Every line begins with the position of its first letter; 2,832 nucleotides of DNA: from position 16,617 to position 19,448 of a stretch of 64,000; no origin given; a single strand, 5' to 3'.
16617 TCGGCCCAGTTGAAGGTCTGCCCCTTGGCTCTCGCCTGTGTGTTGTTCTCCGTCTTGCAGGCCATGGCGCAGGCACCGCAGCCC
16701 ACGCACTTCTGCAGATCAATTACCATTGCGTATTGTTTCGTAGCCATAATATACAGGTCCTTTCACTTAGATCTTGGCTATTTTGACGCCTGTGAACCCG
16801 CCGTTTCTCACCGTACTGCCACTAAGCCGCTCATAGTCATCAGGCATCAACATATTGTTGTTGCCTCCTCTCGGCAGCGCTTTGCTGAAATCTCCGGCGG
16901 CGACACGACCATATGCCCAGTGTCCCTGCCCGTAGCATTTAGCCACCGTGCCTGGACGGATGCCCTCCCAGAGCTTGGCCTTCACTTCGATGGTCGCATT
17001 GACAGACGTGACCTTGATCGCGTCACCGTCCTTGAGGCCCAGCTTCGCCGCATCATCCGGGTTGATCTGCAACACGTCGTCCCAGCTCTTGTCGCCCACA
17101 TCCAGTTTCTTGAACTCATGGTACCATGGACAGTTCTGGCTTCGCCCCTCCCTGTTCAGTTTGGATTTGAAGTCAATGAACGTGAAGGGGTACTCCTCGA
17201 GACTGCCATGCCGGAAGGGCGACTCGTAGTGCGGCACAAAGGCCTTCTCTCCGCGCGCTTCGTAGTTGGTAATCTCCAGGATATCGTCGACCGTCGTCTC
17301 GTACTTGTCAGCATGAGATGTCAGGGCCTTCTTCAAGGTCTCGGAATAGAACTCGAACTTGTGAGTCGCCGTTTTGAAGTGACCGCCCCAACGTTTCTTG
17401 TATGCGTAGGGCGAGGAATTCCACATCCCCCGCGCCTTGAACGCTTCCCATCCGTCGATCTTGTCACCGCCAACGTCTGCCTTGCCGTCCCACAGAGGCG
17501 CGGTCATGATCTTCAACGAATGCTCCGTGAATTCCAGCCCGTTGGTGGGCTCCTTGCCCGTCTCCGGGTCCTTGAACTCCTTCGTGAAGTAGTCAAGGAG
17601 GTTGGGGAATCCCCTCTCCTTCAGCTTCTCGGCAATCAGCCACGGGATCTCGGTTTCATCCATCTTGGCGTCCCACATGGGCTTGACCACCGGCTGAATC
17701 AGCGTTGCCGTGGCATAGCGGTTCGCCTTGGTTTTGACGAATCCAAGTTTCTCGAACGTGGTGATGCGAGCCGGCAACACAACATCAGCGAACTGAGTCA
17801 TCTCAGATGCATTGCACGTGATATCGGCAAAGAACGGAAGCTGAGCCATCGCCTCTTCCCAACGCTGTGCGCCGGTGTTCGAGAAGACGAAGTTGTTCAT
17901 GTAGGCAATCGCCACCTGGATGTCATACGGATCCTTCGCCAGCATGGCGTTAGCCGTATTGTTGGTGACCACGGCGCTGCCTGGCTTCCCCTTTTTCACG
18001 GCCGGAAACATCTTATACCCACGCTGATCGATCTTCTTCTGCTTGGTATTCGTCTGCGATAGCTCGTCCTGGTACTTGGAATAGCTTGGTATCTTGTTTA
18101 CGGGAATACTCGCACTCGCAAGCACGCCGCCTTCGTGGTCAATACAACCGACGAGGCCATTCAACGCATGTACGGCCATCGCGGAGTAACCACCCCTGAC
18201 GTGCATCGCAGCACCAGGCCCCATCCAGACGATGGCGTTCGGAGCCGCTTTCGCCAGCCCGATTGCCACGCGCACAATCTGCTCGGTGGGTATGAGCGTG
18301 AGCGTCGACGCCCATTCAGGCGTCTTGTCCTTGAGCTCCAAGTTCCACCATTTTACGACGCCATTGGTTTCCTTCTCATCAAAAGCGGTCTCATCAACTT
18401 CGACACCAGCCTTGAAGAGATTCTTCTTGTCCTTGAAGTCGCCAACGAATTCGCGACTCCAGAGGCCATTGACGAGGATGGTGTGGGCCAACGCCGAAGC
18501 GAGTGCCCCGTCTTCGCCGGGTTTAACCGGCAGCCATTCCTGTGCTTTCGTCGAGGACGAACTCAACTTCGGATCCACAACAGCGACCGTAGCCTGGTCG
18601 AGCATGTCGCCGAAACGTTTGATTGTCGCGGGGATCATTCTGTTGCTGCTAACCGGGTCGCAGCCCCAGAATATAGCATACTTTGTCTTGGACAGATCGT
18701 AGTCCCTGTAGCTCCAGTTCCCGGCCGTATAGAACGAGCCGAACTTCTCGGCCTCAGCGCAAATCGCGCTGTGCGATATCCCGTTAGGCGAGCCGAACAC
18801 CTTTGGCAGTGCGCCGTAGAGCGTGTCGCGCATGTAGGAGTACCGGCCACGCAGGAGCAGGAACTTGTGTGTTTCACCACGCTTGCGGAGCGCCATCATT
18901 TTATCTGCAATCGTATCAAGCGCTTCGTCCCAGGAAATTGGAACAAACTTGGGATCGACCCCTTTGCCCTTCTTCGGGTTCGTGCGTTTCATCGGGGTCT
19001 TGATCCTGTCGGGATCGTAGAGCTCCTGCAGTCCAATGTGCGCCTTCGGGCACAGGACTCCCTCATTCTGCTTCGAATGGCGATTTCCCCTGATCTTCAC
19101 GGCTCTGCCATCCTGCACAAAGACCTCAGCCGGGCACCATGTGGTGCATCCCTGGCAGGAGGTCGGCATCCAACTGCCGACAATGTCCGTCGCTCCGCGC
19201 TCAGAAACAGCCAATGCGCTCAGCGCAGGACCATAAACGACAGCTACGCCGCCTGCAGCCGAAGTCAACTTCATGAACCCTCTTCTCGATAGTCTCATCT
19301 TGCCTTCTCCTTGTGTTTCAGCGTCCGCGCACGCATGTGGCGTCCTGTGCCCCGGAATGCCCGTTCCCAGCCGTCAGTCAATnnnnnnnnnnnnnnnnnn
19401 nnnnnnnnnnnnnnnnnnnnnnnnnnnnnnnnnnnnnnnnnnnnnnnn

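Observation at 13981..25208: Respiratory molybdoenzyme module of unknown substrate with a dedicated 11-12-heme NapC-type cytochrome, porin, and its own PhnD-like-SBP/NarXL-type sensory system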

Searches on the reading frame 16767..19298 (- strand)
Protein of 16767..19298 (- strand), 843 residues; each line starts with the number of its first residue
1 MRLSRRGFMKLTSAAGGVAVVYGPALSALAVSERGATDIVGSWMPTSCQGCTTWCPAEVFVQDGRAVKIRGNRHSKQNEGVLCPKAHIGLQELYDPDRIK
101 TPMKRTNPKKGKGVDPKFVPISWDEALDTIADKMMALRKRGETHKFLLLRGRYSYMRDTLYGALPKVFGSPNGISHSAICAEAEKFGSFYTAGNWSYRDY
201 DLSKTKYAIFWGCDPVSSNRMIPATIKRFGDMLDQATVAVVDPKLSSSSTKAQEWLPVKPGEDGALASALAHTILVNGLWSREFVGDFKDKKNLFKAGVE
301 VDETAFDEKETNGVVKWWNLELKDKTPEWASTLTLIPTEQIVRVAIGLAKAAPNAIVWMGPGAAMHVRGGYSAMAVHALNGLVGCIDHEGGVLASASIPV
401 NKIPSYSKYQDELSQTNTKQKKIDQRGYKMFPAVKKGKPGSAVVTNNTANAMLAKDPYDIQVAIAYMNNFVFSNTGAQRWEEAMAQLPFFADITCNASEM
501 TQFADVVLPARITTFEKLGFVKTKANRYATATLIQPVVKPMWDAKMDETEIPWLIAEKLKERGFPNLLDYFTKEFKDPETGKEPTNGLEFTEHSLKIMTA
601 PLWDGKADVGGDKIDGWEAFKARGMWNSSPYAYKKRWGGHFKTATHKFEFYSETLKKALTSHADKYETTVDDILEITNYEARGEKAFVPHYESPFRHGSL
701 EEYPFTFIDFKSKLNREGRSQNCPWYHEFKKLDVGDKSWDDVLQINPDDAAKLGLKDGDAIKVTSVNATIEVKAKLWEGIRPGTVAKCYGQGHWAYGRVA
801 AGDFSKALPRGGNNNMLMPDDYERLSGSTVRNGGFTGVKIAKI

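Call 3: search_protein_families(library=pfam, proteins=[window:16767-19298:-], max_evalue=0.01)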
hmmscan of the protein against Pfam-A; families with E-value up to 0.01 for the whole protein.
window:16767-19298:- (843 aa): 3 families
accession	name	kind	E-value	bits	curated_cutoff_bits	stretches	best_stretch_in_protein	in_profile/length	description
PF00384.28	Molybdopterin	-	1.2e-30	107.1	24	1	98-547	1-343/353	Molybdopterin oxidoreductase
PF01568.27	Molydop_binding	-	8.7e-16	58.4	26.8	1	738-828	26-103/110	Molydopterin dinucleotide binding domain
PF04879.21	Molybdop_Fe4S4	-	6.4e-11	42.5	22.7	1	43-94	3-54/55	Molybdopterin oxidoreductase Fe4S4 domain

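Call 4: search_protein_families(library=ncbifam, proteins=[window:16767-19298:-], max_evalue=0.001)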
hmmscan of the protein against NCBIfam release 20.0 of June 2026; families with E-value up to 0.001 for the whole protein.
window:16767-19298:- (843 aa): 28 families (the best 25 are shown)
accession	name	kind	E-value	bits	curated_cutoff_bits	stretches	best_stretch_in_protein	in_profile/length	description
NF041714.1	arsenate_red_ArrA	equivalog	0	1096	1600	1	4-842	4-847/848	arsenate respiratory reductase molybdopterin-containing subunit ArrA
NF012032.0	PRK15488.1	equivalog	6.3e-82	275.8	694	2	1-559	1-527/759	thiosulfate reductase PhsA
TIGR02166.1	dmsA_ynfE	subfamily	1.6e-54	185.2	777.7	1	3-797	1-756/794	DMSO/selenate family reductase complex A subunit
TIGR01591.1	Fdh-alpha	equivalog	3.6e-43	147.7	666.25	2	46-559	1-478/672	formate dehydrogenase subunit alpha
TIGR03479.1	DMSO_red_II_alp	subfamily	6.7e-40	136.9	984.75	3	46-287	61-305/913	molybdopterin-dependent oxidoreductase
NF041783.2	mnquin_red_QrcB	equivalog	2.4e-38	131.8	440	2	44-300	53-301/695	menaquinone reductase molybdopterin-binding-like subunit QrcB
NF041884.1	selenate_YnfF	exception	1.2e-34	119.4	1650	2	4-391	2-396/798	selenate/tellurate reductase subunit YnfF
NF041885.1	selenate_YnfE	exception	5.2e-34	117.2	1675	2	9-392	15-404/805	selenate/tellurate reductase subunit YnfE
NF011566.1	PRK14990.1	exception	3.2e-32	111.4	1600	1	3-406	14-435/814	dimethylsulfoxide reductase subunit A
NF011567.1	PRK14991.1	equivalog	3.3e-23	81.4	1750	3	701-797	876-963/1022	tetrathionate reductase subunit TtrA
TIGR01706.1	NAPA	equivalog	4.4e-23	81.5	930.55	1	3-528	2-543/830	periplasmic nitrate reductase subunit alpha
NF047855.1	AssmNtatRedNasC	equivalog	7.6e-22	77.4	1100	1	43-141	20-112/708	assimilatory nitrate reductase catalytic subunit NasC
TIGR00509.1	bisC_fam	subfamily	8.2e-22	77.2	1017.55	2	204-558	167-509/772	molybdopterin guanine dinucleotide-containing S/N-oxide reductase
NF010055.0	PRK13532.1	equivalog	1.6e-21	76.3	904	1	1-445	1-465/830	nitrate reductase catalytic subunit NapA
NF011682.0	PRK15102.1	equivalog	1.7e-16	59.6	909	1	237-548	259-558/829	trimethylamine-N-oxide reductase TorA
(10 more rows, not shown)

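Call 7: search_solved_structures(query=window:16767-19298:-, show_alignments=1)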
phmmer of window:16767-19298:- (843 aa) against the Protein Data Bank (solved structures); distinct sequences matched with E-value up to 0.001: 44.
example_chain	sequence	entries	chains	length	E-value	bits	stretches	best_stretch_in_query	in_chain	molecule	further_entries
6cz7_A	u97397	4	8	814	2.4e-285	952.1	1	40-833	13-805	ArrA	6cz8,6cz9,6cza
2vpw_A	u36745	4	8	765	2.7e-41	144.7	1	4-557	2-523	THIOSULFATE REDUCTASE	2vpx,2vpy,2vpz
4ydd_A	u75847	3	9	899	2.3e-21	78.8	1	50-290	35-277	DMSO reductase family type II enzyme, molybdopterin subunit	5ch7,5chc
5e7o_A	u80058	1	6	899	2.8e-21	78.5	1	50-290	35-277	DMSO reductase family type II enzyme, molybdopterin subunit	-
7qv7_S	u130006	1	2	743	1e-20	76.6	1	46-287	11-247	Hydrogen dependent carbon dioxide reductase subunit FdhF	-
9vap_A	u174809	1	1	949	1.3e-20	76.3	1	3-369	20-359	Formate dehydrogenase molybdopterin-binding subunit FdhA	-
7bkb_D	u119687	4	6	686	6.3e-20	74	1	42-289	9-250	Formate dehydrogenase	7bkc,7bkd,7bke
2jim_A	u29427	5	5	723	3.4e-19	71.6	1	42-392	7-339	PERIPLASMIC NITRATE REDUCTASE | PROTEIN (PERIPLASMIC NITRATE REDUCTASE)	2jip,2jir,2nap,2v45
2jio_A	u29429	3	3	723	1.5e-18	69.4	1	42-392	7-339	PERIPLASMIC NITRATE REDUCTASE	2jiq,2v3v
6tg9_A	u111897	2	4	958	6.2e-18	67.4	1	45-390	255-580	Formate dehydrogenase subunit alpha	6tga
9wxb_B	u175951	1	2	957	8.2e-16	60.4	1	44-390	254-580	Formate dehydrogenase alpha subunit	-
9t1s_L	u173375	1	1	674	3.3e-15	58.4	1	44-287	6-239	formate dehydrogenase (coenzyme F420)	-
1ogy_A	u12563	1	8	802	7.2e-15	57.3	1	39-286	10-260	PERIPLASMIC NITRATE REDUCTASE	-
9pxt_A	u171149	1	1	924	1.1e-14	56.6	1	4-277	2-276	Periplasmic nitrate reductase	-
7vw6_A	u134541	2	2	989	1.7e-14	56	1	45-548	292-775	Formate dehydrogenase | Tungsten-containing formate dehydrogenase alpha subunit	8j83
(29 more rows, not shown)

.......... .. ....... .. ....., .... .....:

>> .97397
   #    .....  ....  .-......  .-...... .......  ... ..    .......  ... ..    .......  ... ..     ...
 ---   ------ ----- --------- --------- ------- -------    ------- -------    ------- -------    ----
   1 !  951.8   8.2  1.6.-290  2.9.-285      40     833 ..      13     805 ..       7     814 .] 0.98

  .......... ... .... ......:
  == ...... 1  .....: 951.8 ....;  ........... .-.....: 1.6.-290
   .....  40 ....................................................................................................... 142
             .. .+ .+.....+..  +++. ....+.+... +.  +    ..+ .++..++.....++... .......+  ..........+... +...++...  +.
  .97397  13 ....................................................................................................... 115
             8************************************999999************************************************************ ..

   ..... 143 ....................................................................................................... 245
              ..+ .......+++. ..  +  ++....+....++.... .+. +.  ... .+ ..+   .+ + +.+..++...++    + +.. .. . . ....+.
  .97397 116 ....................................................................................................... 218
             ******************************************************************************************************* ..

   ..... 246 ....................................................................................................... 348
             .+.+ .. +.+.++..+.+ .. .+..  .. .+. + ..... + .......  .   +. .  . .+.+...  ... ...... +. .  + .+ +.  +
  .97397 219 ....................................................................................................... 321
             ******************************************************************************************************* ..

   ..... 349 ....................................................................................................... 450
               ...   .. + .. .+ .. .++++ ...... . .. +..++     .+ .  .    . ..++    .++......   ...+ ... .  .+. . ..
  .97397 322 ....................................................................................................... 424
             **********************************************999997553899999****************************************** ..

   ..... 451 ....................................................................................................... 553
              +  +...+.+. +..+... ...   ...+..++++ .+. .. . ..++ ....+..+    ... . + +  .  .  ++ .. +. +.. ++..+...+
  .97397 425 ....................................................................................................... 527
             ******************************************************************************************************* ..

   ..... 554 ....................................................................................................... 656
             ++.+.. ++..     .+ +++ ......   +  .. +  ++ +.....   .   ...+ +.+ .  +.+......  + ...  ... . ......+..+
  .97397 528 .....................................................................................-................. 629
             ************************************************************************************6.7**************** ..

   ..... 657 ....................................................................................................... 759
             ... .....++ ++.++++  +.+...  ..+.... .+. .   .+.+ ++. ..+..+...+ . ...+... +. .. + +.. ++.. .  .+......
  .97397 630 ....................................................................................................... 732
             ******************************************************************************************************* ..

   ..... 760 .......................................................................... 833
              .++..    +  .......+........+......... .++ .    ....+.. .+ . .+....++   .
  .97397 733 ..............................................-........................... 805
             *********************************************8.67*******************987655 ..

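Call 11: find_homologous_proteins(query=window:16767-19298:-, max_evalue=1e-50)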
Query window:16767-19298:- (843 aa): 2580 proteins with E <= 1e-50 among 8000 candidates; the best 120 are listed.
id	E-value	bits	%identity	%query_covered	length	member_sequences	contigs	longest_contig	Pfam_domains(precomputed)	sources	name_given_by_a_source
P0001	0.0e+0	1978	100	100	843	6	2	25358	PF00384.28,PF01568.28,PF04879.22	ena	-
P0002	0.0e+0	1806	89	100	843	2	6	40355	PF00384.28,PF01568.28,PF04879.22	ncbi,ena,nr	ncbi:MAG: molybdopterin-dependent oxidoreductase [Kiritimatiellae bacterium]|nr:molybdopterin-depend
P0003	0.0e+0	1772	88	100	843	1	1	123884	PF00384.28,PF01568.28,PF04879.22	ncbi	-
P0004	0.0e+0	1763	88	100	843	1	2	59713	PF00384.28,PF01568.28,PF04879.22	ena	-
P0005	0.0e+0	1745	86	100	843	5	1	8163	PF00384.28,PF01568.28,PF04879.22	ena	-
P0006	0.0e+0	1618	80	100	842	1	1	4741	PF00384.28,PF01568.28,PF04879.22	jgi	-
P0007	0.0e+0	1612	80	100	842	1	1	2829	PF00384.28,PF01568.28,PF04879.22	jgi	-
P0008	0.0e+0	1602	79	100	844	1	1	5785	PF00384.28,PF01568.28,PF04879.22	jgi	jgi:anaerobic selenocysteine-containing dehydrogenase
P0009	0.0e+0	1600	80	100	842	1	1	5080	PF00384.28,PF01568.28,PF04879.22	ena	-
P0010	0.0e+0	1594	78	100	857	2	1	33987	PF00384.28,PF01568.28,PF04879.22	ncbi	ncbi:MAG: molybdopterin-dependent oxidoreductase [Nitrospirota bacterium]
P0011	0.0e+0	1577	77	100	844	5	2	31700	PF00384.28,PF01568.28,PF04879.22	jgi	jgi:anaerobic selenocysteine-containing dehydrogenase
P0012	0.0e+0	1571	78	100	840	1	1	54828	PF10518.15,PF00384.28,PF01568.28,PF04879.22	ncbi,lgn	-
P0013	0.0e+0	1556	76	100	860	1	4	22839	PF00384.28,PF01568.28,PF04879.22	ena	-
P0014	0.0e+0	1551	77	100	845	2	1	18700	PF10518.15,PF00384.28,PF01568.28,PF04879.22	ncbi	-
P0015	0.0e+0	1551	76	100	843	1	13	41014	PF00384.28,PF01568.28,PF04879.22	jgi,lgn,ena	-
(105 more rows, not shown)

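Call 12: find_encoding_contigs(protein=P0001, flank=10000, max_places=4)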
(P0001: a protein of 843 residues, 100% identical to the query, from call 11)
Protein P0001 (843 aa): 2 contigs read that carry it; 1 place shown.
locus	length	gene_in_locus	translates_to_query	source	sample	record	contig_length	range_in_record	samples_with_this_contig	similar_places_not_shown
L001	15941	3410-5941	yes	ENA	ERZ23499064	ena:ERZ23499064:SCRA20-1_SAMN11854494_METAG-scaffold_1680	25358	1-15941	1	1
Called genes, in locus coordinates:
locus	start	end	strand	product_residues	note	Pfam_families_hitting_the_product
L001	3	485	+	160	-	?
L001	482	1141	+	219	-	PF00072:Response_reg, PF08281:Sigma70_r4_2 (weak), PF00196:GerE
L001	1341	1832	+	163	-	PF00072:Response_reg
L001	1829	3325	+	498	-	PF03264:Cytochrom_NNT, PF14522:Cytochrome_C7 (faint), PF14537:Cytochrom_c3_2 (faint)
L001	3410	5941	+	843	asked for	PF04879:Molybdop_Fe4S4, PF00384:Molybdopterin, PF01568:Molydop_binding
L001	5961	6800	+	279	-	PF00037:Fer4 (weak), PF12797:Fer4_2 (weak), PF12837:Fer4_6 (faint), PF12838:Fer4_7 (faint), PF13187:Fer4_9 (faint), PF13237:Fer4_10 (faint), PF13247:Fer4_11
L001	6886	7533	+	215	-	PF02613:Nitrate_red_del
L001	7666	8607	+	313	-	PF07396:Porin_O_P (weak)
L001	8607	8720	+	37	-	-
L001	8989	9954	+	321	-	PF04055:Radical_SAM, PF06463:Mob_synth_C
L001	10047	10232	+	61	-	PF02416:TatA_B_E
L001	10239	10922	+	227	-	-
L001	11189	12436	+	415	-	PF01053:Cys_Met_Meta_PP, PF00155:Aminotran_1_2, PF01041:DegT_DnrJ_EryC1, PF00266:Aminotran_5 (faint)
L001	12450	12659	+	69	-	PF02597:ThiS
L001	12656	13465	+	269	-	PF00899:ThiF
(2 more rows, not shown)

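Call 13: find_related_loci(query=window:16767-19298:-, collection=genome_contigs, flank=10000)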
Query window:16767-19298:- (843 aa) in genome_contigs; peptide patterns used: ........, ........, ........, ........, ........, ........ (x = any residue, [..] = any of these).
68 stretches matched a pattern; 42 encode a relative of the query (tblastn E <= 1e-3); 42 distinct loci.
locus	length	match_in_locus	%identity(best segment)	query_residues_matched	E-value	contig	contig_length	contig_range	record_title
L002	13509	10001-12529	89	1-843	0e+0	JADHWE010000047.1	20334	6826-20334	MAG: Kiritimatiellae bacterium isolate BS750m-G19 BS-750m-C3929, whole genome shotgun sequence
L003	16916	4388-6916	88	1-843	0e+0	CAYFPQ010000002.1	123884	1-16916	MAG TPA_asm: uncultured Victivallales bacterium isolate ERP019367_co2_131 genome assembly, contig: NODE_163_length_12388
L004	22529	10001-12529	87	1-843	0e+0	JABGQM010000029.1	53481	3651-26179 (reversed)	MAG: Verrucomicrobia bacterium isolate co234_bin56 co234_bin56_Ctg29, whole genome shotgun sequence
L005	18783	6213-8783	78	1-843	0e+0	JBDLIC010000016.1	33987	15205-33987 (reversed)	MAG: Nitrospirota bacterium isolate MAG011 MAG011_16, whole genome shotgun sequence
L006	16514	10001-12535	77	1-843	0e+0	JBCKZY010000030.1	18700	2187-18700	Thermodesulfovibrionia bacterium isolate SLM_LV1_0208-G10 Node_30_length_18700_cov_71.993632, whole genome shotgun seque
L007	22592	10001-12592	64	1-843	0e+0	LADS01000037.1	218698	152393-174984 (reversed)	MAG: Desulfobulbaceae bacterium BRH_c16a BRHa_1007437, whole genome shotgun sequence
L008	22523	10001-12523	66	1-842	0e+0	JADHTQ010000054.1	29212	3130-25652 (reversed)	MAG: Bacteriovoracaceae bacterium isolate BS150m-G24 BS-150m-C1299, whole genome shotgun sequence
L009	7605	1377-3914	64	1-842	0e+0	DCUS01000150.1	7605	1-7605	MAG TPA_asm: Syntrophaceae bacterium UBA2208 UBA2208_contig_646, whole genome shotgun sequence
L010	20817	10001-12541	64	1-843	0e+0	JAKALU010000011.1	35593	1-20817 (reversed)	MAG: Nitrospirae bacterium isolate WY5.bin134 NODE_1687_length_35593_cov_1.463176, whole genome shotgun sequence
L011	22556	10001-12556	63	1-843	0e+0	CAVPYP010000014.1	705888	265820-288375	MAG: uncultured delta proteobacterium isolate MFD09964.bin.2.216 genome assembly, contig: contig_26146, whole genome sho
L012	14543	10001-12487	64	27-843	0e+0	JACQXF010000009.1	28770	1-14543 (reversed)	MAG: Nitrospirae bacterium isolate NC_groundwater_1508_Pr4_B-0.1um_43_4 SR1-18-B1_scaffold_47746, whole genome shotgun s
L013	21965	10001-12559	61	1-843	0e+0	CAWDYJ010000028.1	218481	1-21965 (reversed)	MAG: uncultured delta proteobacterium isolate MFD05684.bin.2.112 genome assembly, contig: contig_92156, whole genome sho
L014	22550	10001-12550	62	1-843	0e+0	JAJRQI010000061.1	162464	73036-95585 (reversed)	MAG: Deltaproteobacteria bacterium isolate Dive100_bin10.46 k141_939060, whole genome shotgun sequence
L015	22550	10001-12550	62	1-843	0e+0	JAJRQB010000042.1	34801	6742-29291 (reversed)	MAG: Deltaproteobacteria bacterium isolate Dive100_bin10.31 k141_207967, whole genome shotgun sequence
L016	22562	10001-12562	62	1-842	0e+0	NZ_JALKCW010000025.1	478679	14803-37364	Hydrosulfovibrio ferrireducens strain CB1MN k141_47, whole genome shotgun sequence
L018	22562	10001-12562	60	1-843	0e+0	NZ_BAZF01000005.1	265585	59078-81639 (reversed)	Geobacter sp. OR-1, whole genome shotgun sequence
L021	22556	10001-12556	58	1-843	0e+0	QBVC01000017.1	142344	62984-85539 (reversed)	MAG: gamma proteobacterium symbiont of Ctena orbiculata isolate LUC_16_021_0_D _10, whole genome shotgun sequence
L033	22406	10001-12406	56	41-843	0e+0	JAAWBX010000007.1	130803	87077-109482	MAG: Lachnospiraceae bacterium isolate ABMPRH_315_1 k141_364926, whole genome shotgun sequence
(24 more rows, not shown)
